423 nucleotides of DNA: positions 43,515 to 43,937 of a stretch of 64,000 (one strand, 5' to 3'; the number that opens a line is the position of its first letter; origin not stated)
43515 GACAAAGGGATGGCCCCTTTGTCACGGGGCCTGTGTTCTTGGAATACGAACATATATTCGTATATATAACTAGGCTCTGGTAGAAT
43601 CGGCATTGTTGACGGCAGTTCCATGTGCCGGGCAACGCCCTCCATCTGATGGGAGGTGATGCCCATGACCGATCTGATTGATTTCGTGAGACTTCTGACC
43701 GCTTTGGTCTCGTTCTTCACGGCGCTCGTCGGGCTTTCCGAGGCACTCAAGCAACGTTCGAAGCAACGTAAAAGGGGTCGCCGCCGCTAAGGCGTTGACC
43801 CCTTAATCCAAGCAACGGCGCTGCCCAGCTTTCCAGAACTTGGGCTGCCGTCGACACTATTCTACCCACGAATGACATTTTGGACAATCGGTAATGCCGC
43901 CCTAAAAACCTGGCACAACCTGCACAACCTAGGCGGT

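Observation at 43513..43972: Unannotated type I toxin-antitoxin-like cassette bracketed by two copies of a 27-bp palindrome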

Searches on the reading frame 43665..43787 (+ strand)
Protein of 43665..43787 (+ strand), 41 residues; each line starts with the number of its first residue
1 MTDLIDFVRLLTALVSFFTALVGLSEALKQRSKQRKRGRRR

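Call 7: search_protein_families(library=pfam, proteins=[window:43665-43787:+], max_evalue=1)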
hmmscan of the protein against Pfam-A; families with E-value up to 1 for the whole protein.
seq(41 aa): 0 families

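Call 8: search_protein_families(library=ncbifam, proteins=[window:43665-43787:+], max_evalue=10)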
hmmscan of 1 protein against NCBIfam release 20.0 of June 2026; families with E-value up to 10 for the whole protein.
seq(41 aa): 0 families

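Call 9: find_homologous_proteins(query=window:43665-43787:+, max_evalue=10)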
Query seq(41 aa) (41 aa): 359 proteins with E <= 10 among 359 candidates; the best 120 are listed.
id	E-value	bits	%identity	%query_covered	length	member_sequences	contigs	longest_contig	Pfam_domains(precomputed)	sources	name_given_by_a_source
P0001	2.1e-16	74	98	100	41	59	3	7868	-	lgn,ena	-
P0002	3.1e-15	70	95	100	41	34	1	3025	-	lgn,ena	-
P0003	3.7e-15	70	95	98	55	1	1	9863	-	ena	-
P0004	5.2e-15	70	100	73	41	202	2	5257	-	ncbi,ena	-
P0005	7.8e-15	69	100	73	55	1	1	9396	-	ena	-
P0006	1.2e-14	69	100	73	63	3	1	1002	-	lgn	-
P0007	1.6e-14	68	97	73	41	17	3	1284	-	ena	-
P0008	3.8e-14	67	93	100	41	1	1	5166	-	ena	-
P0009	4.0e-14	67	88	100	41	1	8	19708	-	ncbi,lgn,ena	-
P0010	4.0e-14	67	90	100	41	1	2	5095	-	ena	-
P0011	5.2e-14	67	90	100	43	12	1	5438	-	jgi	jgi:hypothetical protein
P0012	6.9e-14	66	88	100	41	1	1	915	-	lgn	-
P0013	7.7e-14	66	100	73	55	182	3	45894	-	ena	-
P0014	8.2e-14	66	88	100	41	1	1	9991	-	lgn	-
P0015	1.0e-13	66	85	100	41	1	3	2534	-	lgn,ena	-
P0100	1.2e-12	63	83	100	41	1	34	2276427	-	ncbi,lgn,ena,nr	ncbi:hypothetical protein [Collinsella sp. AM33-4BH]|nr:hypothetical protein [Collinsella sp. AM33-4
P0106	1.5e-12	62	80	100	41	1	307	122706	-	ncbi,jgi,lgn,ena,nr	ncbi:hypothetical protein ACQRAJ_04870 [Collinsella sp. SGI.184]|nr:hypothetical protein [Collinsell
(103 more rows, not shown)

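Call 15: find_related_loci(query=A1, collection=genome_contigs, flank=3000)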
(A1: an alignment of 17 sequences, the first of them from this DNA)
Query A1 (41 aa) in genome_contigs; peptide patterns used: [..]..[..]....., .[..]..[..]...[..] (x = any residue, [..] = any of these).
598 stretches matched a pattern (row limit reached: there are more); 571 encode a relative of the query (tblastn E <= 1e-3); the best 80 are kept; 80 distinct loci.
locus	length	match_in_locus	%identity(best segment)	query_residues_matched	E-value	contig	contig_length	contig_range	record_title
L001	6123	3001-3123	100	1-41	7e-22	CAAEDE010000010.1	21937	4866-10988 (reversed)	MAG TPA_asm: uncultured Collinsella sp., isolate HGM04156, WGS project CAAEDE010000000 data, contig: ERS396496_39_k85_32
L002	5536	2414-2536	100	1-41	5e-22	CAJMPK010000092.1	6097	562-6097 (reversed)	TPA_asm: uncultured bacterium isolate ERR414464-bin.27 genome assembly, contig: NODE_6382_length_6097_cov_3.063390, whol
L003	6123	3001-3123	100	1-41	7e-22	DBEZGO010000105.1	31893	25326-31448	MAG TPA_asm: Collinsella sp. isolate MAG2491 k141_152371, whole genome shotgun sequence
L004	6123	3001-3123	100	1-41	7e-22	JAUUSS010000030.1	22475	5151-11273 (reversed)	MAG: Collinsella aerofaciens isolate N1173.11 NODE_397_length_22475_cov_9.265343, whole genome shotgun sequence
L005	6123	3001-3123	100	1-41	7e-22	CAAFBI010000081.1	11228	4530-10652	MAG TPA_asm: uncultured Collinsella sp., isolate HGM04181, WGS project CAAFBI010000000 data, contig: SRS045528_29_k99_37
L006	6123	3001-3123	100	1-41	7e-22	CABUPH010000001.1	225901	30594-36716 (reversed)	MAG TPA_asm: uncultured Collinsella sp. isolate MGYG-HGUT-04209 genome assembly, contig: GUT_GENOME259612_1, whole genom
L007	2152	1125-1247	100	1-41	7e-22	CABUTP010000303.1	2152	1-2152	MAG TPA_asm: uncultured Collinsella sp. isolate MGYG-HGUT-04364 genome assembly, contig: GUT_GENOME269995_303, whole gen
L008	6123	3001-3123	100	1-41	7e-22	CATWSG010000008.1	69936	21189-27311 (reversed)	MAG TPA_asm: uncultured Collinsella sp. isolate ERR9578157_bin.12_MetaWRAP_v1.3_MAG genome assembly, contig: ERZ18533807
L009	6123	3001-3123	100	1-41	7e-22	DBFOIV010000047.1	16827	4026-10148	MAG TPA_asm: Collinsella sp. isolate MAG1725 contig47, whole genome shotgun sequence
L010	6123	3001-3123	100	1-41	7e-22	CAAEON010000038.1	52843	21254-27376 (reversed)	MAG TPA_asm: uncultured Collinsella sp., isolate HGM04154, WGS project CAAEON010000000 data, contig: ERS537317_5_k99_757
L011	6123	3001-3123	100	1-41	7e-22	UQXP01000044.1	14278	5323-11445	uncultured Collinsella sp. isolate UMGS741 genome assembly, contig: NODE_527_length_14278_cov_13.6987, whole genome shot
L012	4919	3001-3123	100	1-41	7e-22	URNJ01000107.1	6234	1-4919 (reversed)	uncultured Collinsella sp. isolate UMGS1160 genome assembly, contig: NODE_7247_length_6234_cov_3.689917, whole genome sh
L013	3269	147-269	100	1-41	7e-22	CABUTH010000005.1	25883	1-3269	MAG TPA_asm: uncultured Collinsella sp. isolate MGYG-HGUT-04358 genome assembly, contig: GUT_GENOME269614_5, whole genom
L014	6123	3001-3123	100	1-41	7e-22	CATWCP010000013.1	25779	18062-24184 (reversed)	MAG TPA_asm: uncultured Collinsella sp. isolate ERR9322428_bin.9_MetaWRAP_v1.3_MAG genome assembly, contig: ERZ18534383.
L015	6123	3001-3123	100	1-41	7e-22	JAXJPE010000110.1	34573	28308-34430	MAG: Collinsella sp. isolate DOME_MAG_14991 14991_W0736_k141_72924, whole genome shotgun sequence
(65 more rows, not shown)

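Call 19: find_encoding_contigs(protein=P0100, flank=4000, max_places=4)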
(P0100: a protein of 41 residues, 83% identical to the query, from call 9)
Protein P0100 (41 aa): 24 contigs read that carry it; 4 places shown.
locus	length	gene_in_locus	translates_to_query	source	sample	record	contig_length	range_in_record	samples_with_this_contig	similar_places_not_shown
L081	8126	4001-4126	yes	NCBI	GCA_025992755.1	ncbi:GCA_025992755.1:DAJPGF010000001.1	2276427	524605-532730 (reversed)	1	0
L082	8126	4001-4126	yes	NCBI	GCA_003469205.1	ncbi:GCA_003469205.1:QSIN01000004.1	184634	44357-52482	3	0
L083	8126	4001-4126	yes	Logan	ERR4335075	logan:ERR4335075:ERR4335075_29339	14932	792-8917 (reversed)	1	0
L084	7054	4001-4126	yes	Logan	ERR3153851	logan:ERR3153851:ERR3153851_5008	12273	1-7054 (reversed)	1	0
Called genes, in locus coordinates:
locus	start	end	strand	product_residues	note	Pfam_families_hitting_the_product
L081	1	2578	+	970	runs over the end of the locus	PF04313:HSDR_N, PF04851:ResIII, PF18766:SWI2_SNF2, PF22679:T1R_D3-like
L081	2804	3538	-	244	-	PF00929:RNase_T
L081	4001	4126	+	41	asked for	-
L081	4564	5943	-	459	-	PF01637:ATPase_2, PF13173:AAA_14 (weak), PF03008:DUF234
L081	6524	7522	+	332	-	-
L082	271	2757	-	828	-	-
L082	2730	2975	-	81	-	-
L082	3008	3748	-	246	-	PF00929:RNase_T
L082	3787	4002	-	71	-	-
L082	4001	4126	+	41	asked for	-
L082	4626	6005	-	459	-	PF01637:ATPase_2, PF13173:AAA_14, PF03008:DUF234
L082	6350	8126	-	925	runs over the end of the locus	PF01799:Fer2_2, PF01315:Ald_Xan_dh_C, PF02738:MoCoBD_1, PF20256:MoCoBD_2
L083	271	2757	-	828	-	-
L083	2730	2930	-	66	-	-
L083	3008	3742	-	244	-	PF00929:RNase_T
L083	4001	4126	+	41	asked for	-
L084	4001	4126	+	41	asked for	-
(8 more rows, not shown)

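Call 20: find_encoding_contigs(protein=P0106, flank=4000, max_places=4)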
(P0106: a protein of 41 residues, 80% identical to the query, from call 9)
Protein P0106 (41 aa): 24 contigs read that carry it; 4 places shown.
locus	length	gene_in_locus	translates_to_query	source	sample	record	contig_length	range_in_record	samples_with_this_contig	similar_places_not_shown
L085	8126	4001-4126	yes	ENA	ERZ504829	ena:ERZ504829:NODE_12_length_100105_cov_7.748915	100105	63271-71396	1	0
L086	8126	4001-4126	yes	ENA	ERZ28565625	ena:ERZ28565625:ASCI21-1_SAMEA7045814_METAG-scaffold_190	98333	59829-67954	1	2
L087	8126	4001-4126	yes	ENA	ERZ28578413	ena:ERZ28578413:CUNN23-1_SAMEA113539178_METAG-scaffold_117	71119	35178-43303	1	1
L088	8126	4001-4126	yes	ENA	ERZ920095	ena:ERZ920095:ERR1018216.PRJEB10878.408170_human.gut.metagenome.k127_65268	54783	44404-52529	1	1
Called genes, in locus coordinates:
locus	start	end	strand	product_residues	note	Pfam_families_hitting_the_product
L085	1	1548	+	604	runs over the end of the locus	-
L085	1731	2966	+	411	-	-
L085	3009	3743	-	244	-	PF00929:RNase_T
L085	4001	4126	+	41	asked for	-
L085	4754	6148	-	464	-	PF00860:Xan_ur_permease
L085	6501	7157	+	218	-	PF08348:PAS_6, PF13309:HTH_22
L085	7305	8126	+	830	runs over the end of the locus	PF01136:Peptidase_U32, PF12392:DUF3656, PF01136:Peptidase_U32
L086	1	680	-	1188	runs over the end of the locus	PF00270:DEAD, PF04851:ResIII, PF00176:SNF2-rel_dom, PF00271:Helicase_C, PF13020:NOV_C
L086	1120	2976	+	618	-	-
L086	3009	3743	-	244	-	PF00929:RNase_T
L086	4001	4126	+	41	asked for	-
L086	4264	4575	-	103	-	PF13635:DUF4143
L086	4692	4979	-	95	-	-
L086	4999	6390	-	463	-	PF01637:ATPase_2, PF13191:AAA_16 (faint), PF13173:AAA_14, PF03008:DUF234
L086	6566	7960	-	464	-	PF00860:Xan_ur_permease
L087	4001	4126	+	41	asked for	-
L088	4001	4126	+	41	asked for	-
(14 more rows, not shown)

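Call 29: search_protein_representatives(alignment_id=A1)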
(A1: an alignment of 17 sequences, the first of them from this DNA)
Query: 17 sequences, 41 profile positions. Proteins with E-value up to 0.001 (for the whole library): 72; up to 1e-10: 41; up to 1e-30: 0. The best 72 are listed.
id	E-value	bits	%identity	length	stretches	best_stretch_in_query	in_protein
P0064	2.7e-24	101.0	-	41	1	1-41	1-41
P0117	1.1e-23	99.1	-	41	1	1-40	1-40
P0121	2.7e-23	97.8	-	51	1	2-41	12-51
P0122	5.9e-23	96.7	-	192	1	1-40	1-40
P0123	7.4e-23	96.4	-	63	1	1-41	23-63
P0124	3.7e-22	94.1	-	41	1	1-41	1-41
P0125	4.5e-21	90.7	-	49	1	1-38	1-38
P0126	1.3e-19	86.0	-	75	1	1-41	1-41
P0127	9.3e-19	83.3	-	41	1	1-34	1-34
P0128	2.0e-18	82.2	-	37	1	1-35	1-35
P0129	3.7e-18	81.3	-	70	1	1-36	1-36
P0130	4.2e-18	81.2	-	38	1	1-36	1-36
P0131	6.4e-18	80.6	-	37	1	1-35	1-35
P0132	1.5e-17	79.4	-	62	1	6-40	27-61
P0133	1.6e-17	79.3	-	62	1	1-37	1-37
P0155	1.2e-11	60.6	-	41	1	1-41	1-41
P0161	1.2e-10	57.3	-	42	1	1-41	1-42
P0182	8.0e-07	45.1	-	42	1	1-40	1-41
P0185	5.0e-05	39.3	-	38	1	7-40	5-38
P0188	2.4e-04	37.1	-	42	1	1-41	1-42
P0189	4.0e-04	36.4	-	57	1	2-40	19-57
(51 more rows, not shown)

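Call 31: find_encoding_contigs(protein=P0188, flank=3000, max_places=3)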
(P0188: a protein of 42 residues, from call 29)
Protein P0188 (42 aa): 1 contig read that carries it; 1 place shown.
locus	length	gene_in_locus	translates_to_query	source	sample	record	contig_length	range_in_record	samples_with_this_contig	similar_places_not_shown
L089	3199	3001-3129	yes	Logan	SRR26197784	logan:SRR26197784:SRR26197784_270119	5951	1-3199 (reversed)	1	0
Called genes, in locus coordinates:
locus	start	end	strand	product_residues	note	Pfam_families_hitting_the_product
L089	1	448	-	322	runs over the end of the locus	-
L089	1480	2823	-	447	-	-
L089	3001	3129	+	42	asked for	-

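Call 32: find_encoding_contigs(protein=P0155, flank=3000, max_places=3)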
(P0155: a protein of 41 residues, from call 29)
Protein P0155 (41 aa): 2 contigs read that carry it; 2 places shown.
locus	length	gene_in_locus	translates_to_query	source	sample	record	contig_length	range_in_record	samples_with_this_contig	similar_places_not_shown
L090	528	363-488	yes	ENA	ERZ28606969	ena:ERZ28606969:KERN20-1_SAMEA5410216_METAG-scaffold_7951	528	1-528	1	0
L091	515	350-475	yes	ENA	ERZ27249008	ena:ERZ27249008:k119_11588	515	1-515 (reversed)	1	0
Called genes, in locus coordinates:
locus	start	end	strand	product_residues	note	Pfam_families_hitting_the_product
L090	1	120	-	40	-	?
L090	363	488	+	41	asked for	-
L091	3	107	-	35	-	?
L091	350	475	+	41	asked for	-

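Call 34: find_encoding_contigs(protein=P0161, flank=3000, max_places=3)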
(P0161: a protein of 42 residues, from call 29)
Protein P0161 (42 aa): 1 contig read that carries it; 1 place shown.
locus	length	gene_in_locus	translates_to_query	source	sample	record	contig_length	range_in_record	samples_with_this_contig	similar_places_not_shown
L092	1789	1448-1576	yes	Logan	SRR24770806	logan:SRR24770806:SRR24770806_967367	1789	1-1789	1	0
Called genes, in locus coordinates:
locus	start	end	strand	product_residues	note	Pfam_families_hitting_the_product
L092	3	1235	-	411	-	?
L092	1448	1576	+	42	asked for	-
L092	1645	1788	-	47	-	?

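Call 35: find_encoding_contigs(protein=P0182, flank=3000, max_places=3)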
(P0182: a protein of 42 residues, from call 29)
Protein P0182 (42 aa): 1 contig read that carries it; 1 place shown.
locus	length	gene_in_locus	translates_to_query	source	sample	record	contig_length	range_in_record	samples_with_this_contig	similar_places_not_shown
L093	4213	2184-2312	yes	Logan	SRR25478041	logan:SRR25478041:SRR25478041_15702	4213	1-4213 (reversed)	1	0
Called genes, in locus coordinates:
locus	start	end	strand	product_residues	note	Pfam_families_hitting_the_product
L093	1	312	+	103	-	?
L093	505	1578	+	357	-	PF08401:ArdcN, PF18818:MPTase-PolyVal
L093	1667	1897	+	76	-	-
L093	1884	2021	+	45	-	-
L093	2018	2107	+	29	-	-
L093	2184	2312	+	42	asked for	-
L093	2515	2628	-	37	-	-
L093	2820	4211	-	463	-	?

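Call 37: find_encoding_contigs(protein=P0185, flank=3000, max_places=3)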
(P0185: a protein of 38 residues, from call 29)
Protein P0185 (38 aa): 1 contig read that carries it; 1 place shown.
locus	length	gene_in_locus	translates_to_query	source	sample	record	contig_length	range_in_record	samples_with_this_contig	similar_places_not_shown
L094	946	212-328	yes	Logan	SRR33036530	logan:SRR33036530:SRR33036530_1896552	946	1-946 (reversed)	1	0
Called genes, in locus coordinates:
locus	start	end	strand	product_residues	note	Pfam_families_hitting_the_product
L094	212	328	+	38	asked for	-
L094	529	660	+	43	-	-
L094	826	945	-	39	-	?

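Call 38: find_encoding_contigs(protein=P0189, flank=3000, max_places=3)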
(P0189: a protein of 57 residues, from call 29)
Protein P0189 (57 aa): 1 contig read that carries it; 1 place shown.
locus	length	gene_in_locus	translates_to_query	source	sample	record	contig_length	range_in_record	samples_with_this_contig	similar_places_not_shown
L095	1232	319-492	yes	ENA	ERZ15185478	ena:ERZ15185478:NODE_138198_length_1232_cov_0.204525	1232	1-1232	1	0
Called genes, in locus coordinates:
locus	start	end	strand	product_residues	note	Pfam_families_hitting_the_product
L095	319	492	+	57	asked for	-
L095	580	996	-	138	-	PF00392:GntR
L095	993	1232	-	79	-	?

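Call 51: find_related_loci(query=A1, collection=viral_contigs, flank=3000)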
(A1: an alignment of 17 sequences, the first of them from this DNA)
Query A1 (41 aa) in viral_contigs; peptide patterns used: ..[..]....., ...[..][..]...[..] (x = any residue, [..] = any of these).
88 stretches matched a pattern, but none encodes a relative of the query by tblastn (E <= 1e-3).
